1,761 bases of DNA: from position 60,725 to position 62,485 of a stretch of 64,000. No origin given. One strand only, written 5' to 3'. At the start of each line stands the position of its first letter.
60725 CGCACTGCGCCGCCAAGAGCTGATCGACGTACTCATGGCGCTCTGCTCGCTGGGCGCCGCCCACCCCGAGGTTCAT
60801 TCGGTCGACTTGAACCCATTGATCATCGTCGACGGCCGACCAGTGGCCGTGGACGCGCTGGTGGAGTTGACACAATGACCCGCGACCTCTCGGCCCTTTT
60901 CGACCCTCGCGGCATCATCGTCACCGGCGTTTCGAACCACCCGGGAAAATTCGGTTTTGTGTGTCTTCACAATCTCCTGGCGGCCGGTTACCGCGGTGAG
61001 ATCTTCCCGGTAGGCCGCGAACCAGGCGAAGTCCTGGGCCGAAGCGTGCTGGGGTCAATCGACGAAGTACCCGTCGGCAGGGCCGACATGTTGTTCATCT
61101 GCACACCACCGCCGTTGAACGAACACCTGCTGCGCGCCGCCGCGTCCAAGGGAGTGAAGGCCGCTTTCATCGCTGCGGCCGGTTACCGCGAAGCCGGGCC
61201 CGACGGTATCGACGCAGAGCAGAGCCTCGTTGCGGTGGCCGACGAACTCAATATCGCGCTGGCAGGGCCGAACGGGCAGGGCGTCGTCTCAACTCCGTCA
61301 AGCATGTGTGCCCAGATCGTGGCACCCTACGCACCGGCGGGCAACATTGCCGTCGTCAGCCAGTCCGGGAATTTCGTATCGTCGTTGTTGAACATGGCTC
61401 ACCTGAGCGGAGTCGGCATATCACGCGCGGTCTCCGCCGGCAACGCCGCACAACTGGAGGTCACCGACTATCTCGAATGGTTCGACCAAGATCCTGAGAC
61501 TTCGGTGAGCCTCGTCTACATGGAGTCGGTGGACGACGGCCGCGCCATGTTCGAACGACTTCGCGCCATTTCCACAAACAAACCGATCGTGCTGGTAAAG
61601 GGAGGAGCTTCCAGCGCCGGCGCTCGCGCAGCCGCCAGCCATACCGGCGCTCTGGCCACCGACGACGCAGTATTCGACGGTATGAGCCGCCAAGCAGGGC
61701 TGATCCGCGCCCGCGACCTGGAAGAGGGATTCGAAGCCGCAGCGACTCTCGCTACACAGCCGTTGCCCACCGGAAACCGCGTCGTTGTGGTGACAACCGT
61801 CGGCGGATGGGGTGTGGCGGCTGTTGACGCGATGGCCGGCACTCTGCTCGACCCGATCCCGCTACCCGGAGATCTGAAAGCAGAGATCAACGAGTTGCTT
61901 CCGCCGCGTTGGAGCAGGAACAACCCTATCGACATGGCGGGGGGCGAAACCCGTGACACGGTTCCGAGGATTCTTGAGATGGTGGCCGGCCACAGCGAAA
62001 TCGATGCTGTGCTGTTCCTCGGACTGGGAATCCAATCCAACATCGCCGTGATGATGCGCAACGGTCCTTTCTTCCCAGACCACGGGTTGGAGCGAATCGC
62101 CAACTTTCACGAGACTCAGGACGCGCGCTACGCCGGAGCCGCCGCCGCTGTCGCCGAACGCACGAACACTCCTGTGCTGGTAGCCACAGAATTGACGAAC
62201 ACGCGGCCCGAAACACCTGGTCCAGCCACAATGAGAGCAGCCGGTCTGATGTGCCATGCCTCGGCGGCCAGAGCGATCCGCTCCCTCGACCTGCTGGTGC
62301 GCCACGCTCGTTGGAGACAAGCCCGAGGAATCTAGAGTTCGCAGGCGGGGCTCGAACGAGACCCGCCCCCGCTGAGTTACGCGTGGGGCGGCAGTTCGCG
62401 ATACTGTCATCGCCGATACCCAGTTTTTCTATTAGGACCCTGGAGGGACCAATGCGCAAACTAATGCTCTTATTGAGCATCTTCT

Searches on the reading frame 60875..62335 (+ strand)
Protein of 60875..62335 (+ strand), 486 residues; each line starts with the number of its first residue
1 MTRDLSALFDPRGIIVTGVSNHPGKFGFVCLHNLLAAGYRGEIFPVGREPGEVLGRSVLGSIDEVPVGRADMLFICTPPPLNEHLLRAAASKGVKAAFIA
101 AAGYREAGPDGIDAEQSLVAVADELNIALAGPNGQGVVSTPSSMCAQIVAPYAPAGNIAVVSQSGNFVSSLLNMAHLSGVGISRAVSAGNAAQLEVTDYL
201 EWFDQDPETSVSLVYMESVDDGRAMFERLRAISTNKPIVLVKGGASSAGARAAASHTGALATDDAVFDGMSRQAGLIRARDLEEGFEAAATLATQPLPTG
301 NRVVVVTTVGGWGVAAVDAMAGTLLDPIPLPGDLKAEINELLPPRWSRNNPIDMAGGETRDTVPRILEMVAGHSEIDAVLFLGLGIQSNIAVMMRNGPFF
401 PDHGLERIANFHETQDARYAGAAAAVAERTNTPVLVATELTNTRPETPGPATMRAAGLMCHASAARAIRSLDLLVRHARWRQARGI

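Call 43: search_protein_families(library=pfam, proteins=[window:60875-62335:+], max_evalue=0.01)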
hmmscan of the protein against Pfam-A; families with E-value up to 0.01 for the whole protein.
window:60875-62335:+ (486 aa): 3 families
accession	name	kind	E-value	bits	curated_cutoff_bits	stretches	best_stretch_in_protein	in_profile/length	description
PF13607.11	Succ_CoA_lig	-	4.5e-47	159.7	27.4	1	155-292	1-138/138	Succinyl-CoA ligase like flavodoxin domain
PF13380.12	CoA_binding_2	-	1.9e-13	51.3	22.8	1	14-136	3-112/116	CoA binding domain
PF19045.5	Ligase_CoA_2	-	1.4e-06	28.9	23.7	1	303-370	1-68/162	Ligase-CoA domain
